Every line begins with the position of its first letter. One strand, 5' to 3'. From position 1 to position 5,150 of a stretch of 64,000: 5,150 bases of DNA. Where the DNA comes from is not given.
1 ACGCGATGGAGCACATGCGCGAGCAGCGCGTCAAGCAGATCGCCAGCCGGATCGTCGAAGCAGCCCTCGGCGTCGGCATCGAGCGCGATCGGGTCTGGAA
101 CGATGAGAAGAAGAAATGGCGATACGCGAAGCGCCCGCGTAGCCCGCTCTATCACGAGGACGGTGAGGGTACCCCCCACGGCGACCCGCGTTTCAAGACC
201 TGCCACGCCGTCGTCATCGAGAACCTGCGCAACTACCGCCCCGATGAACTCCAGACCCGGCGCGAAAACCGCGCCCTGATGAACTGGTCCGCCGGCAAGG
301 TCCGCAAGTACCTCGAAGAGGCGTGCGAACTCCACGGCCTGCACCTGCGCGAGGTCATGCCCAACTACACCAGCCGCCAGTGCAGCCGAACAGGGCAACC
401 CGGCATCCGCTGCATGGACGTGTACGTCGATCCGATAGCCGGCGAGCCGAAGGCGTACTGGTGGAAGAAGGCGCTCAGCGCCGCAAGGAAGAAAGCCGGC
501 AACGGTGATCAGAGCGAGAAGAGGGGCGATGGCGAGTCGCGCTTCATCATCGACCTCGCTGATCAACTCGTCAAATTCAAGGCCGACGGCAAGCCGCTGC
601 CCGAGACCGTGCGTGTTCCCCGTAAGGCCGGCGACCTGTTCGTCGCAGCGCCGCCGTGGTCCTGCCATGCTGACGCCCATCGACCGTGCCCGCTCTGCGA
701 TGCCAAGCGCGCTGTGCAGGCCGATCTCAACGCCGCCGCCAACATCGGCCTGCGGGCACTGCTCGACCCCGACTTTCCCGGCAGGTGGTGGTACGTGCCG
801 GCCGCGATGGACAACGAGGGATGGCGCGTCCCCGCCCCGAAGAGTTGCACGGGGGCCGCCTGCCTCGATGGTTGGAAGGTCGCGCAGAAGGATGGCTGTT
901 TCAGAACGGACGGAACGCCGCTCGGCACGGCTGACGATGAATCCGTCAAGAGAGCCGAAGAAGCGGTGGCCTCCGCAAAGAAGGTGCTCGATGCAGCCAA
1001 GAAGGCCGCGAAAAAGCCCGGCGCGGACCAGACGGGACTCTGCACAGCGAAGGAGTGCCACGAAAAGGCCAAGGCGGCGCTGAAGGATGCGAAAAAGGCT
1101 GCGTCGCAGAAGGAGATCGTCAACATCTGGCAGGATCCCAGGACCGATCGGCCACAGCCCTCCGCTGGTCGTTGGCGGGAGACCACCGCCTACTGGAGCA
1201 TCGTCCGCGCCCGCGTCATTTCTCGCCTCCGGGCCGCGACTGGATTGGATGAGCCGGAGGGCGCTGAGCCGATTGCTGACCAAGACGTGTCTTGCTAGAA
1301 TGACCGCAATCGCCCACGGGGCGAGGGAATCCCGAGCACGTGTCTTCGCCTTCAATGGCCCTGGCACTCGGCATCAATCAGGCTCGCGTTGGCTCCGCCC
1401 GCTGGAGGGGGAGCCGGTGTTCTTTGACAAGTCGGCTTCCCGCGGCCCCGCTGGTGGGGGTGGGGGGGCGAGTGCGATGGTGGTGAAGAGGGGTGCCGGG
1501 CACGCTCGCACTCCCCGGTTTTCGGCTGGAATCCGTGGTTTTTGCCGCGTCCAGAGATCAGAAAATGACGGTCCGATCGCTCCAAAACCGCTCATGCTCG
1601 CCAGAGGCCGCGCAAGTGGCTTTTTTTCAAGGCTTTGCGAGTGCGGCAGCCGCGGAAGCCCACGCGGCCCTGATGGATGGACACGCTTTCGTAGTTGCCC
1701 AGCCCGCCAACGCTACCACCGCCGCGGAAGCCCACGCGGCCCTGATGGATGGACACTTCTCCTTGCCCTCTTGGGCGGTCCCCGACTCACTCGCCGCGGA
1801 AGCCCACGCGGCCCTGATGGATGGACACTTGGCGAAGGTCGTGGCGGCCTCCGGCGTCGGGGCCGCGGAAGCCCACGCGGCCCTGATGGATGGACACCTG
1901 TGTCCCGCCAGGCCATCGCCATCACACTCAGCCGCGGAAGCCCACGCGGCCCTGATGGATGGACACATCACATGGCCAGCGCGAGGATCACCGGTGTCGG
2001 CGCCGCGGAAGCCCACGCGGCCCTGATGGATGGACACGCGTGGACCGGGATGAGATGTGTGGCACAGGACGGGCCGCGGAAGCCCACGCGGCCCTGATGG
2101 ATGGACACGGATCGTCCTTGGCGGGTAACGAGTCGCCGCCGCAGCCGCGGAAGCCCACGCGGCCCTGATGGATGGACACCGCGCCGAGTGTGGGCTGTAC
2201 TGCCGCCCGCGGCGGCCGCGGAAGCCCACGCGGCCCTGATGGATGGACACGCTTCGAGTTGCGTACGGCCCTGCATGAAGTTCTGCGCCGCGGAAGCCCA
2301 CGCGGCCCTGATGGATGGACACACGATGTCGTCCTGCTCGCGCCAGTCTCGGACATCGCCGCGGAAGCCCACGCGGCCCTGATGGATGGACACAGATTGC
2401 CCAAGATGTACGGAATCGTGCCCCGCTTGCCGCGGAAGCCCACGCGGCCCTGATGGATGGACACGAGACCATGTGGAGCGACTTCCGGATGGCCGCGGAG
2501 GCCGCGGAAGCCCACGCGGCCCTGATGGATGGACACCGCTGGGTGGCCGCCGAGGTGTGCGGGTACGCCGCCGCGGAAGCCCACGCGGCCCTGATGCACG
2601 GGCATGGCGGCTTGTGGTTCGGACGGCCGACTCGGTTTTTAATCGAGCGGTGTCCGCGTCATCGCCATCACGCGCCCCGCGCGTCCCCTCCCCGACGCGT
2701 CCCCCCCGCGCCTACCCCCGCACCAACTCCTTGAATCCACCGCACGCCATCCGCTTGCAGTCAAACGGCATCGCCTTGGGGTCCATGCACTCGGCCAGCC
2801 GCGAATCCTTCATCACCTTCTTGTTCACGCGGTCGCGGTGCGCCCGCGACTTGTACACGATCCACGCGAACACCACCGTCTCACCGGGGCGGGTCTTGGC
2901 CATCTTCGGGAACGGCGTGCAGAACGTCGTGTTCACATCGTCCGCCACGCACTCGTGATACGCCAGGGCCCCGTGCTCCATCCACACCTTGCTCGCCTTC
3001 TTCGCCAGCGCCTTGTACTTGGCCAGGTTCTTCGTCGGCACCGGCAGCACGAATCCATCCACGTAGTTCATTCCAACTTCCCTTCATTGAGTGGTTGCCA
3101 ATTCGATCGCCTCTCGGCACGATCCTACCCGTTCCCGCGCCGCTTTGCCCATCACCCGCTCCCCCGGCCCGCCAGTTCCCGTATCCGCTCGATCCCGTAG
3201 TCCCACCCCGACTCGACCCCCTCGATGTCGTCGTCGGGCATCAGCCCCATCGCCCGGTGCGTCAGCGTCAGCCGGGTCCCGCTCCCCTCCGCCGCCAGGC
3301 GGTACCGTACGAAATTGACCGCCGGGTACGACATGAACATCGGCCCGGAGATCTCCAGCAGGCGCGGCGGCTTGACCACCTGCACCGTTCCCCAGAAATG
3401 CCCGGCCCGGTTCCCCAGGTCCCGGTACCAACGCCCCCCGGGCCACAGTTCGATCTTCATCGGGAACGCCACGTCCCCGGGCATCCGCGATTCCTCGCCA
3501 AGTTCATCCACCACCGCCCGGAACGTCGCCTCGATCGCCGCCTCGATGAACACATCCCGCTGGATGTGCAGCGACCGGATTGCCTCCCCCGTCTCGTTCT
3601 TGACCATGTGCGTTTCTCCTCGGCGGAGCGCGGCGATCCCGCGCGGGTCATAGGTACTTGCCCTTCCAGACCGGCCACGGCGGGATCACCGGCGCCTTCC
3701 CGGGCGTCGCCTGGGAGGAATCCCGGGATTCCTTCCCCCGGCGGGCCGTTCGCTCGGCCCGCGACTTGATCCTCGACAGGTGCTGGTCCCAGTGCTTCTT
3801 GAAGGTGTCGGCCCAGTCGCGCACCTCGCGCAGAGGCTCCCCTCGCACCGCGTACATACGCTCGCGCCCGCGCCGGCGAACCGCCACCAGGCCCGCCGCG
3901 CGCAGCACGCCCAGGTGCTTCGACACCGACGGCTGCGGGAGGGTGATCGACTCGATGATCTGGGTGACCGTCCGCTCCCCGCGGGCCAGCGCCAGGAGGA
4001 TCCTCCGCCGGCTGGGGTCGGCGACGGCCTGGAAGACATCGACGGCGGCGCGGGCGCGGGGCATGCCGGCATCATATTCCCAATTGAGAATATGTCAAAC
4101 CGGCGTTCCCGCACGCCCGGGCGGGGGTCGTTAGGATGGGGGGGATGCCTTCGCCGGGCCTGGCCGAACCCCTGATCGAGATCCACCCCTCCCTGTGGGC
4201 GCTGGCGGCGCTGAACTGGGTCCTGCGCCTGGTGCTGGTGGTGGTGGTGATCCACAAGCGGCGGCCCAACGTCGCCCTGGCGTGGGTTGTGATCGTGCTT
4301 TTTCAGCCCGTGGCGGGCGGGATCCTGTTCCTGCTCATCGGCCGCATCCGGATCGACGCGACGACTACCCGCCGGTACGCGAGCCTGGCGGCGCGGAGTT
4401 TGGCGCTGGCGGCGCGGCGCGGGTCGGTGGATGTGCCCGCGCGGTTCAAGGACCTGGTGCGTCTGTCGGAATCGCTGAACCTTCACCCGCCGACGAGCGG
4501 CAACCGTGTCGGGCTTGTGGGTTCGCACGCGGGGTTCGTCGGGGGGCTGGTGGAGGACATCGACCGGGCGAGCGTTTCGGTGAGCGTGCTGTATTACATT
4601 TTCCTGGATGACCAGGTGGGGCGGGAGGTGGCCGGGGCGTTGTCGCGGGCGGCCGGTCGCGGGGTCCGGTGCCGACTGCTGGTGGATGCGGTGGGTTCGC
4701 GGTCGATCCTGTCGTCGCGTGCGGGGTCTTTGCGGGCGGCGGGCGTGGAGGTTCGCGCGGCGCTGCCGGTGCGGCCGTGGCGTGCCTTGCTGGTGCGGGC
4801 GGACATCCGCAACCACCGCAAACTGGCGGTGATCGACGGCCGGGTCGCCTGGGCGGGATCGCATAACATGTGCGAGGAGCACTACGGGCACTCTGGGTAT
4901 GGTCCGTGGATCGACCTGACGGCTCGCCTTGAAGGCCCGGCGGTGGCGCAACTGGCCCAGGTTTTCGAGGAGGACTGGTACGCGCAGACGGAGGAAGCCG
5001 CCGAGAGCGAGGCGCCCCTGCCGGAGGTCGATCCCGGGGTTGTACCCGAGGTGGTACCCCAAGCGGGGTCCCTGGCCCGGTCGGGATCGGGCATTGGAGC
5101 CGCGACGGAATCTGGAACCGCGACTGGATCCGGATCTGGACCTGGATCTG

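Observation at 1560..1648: Candidate tracrRNA anti-repeat with terminator between cas12b and the array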

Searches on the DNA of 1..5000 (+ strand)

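Call 5: search_rna_families(source=window, start=1, end=5000, threshold=evalue, max_evalue=10)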
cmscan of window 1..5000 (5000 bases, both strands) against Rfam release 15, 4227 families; matches with E-value up to 10: 9.
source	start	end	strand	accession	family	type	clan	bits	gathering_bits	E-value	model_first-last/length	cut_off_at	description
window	707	763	-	RF03172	mir-6012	Gene; miRNA;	-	27.8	59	0.045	1-85/85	no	mir-6012 microRNA precursor family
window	4046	4124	-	RF03435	mir-726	Gene; miRNA;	-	22.3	76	0.45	1-87/87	no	mir-726 microRNA precursor family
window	2173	2228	-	RF02808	PyrR210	Gene; snRNA; snoRNA; HACA-box;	-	21.3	59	0.84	1-59/59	no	Pyrobaculum sRNA 210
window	1860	1898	+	RF01833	astro_FSE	Cis-reg; frameshift_element;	-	19.2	70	0.18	1-55/55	no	ribosomal frameshift site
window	1795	1870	-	RF02873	AS-traI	Gene; antisense;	-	18.6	99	7.9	1-77/77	no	Antisense to traI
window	1857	1955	-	RF04214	MIR7526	Gene; miRNA;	-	18.2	110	6.1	20-94/113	no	MIR7526 microRNA precursor family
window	2071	2109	+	RF01833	astro_FSE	Cis-reg; frameshift_element;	-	17.2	70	0.73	1-55/55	no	ribosomal frameshift site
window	1794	1879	-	RF03175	MIR3454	Gene; miRNA;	-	17.2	142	9.3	1-147/147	no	MIR3454 microRNA precursor family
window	2191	2235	+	RF02808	PyrR210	Gene; snRNA; snoRNA; HACA-box;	-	16.8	59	9.4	1-50/59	no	Pyrobaculum sRNA 210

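Call 47: build_rna_model(alignment_id=A2, structure=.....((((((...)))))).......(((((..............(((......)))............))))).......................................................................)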
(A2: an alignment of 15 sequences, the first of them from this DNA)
Model R1 built from alignment A2 (15 sequences, 146 columns); structure: as given.
model positions 132; base pairs 14; branch points 1; effective number of sequences 2.41; information 0.59 bits per position. Calibrated on 0.2 Mb of random sequence (short: E-values are rough).
structure used (alignment columns):
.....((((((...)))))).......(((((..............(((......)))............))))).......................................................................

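Call 48: search_with_rna_model(model_id=R1, sources=[window, L001, L004, L005, L006, L007, L008, L009, L010, L011, L012, L013, L014, L015, L016, L017, L018, L019, L020, L021, L022, L023, L024, L025, L026], max_evalue=1, make_alignment=true)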
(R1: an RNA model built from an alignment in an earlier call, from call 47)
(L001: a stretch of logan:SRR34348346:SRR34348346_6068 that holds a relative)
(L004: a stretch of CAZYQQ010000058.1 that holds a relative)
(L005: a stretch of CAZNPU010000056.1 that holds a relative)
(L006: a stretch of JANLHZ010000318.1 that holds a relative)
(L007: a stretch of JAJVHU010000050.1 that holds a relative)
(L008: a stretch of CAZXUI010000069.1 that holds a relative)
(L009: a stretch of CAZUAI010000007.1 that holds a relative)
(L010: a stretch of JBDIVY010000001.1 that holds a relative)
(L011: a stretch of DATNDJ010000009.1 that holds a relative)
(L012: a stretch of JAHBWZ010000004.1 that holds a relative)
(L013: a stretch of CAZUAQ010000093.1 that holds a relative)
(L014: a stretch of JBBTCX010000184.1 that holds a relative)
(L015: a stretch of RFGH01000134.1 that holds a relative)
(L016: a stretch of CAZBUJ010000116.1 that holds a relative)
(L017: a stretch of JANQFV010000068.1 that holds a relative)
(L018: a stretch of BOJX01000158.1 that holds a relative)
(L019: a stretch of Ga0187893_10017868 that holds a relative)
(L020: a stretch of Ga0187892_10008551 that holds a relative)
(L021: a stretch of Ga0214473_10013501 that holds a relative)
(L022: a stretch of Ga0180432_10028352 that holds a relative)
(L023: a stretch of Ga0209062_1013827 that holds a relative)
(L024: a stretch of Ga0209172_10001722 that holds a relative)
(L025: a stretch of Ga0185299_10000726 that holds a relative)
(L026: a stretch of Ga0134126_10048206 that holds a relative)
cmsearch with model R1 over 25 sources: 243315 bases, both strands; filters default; matches with E-value up to 1: 36.
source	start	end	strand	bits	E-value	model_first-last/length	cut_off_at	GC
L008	6143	6274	+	151.3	6e-43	1-132/132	no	0.67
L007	4713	4844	+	151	7.4e-43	1-132/132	no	0.64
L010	6080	6211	+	150.5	9.9e-43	1-132/132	no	0.67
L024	4080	4211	+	148.2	4.9e-42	1-132/132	no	0.65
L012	6077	6208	+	143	1.7e-40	1-132/132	no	0.67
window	1305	1436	+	140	1.4e-39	1-132/132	no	0.66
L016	5954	6086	+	139.4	2e-39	1-132/132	no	0.63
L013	4376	4508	+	136.6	1.4e-38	1-132/132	no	0.62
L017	5963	6095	+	131.7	4.1e-37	1-132/132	no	0.62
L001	4878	5007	+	129.2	2.2e-36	1-132/132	no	0.64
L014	5992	6113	+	128.8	3.1e-36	1-132/132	no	0.55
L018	4797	4920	+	121.8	3.5e-34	1-132/132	no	0.62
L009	6155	6289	+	118.5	3.6e-33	1-132/132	no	0.64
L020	2540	2672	+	118.3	4e-33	1-132/132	no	0.64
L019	2539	2671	+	113.2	1.3e-31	1-132/132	no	0.64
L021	4187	4319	+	106.3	1.5e-29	1-132/132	no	0.65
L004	4384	4501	+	100.7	7.1e-28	1-132/132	no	0.58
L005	4881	5011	+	98.4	3.4e-27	1-132/132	no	0.49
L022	4092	4208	+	91.1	5.2e-25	1-132/132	no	0.6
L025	4090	4220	+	72.8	1.5e-19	1-132/132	no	0.53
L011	6040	6152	+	70.8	5.7e-19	1-132/132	no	0.56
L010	1268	1387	-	46.9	7.4e-12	1-132/132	no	0.59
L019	4708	4819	-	17.1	0.0059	1-132/132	no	0.66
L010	9095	9218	-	16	0.012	1-132/132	no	0.67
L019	3496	3575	-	15.8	0.014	1-132/132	no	0.69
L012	2431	2590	-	14.5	0.035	1-132/132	no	0.64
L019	4425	4537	-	14.1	0.045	1-132/132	no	0.66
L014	6317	6407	-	12.8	0.11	1-132/132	no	0.58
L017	8314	8411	-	12.6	0.12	1-132/132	no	0.67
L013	5186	5277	-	12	0.19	1-132/132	no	0.62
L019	3347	3461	-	11.7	0.23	1-132/132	no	0.59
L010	8324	8407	-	11.7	0.24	1-132/132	no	0.74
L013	6264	6381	-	11.2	0.32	1-132/132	no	0.6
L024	434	555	-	10.1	0.68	1-132/132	no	0.66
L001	5937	6059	+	9.7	0.9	1-132/132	no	0.65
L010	6380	6500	-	9.7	0.92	1-132/132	no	0.71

Alignment A4: 36 matches aligned to the model, 242 columns, each read 5' to 3' on its own strand. Consensus structure (alignment columns), stored with it:
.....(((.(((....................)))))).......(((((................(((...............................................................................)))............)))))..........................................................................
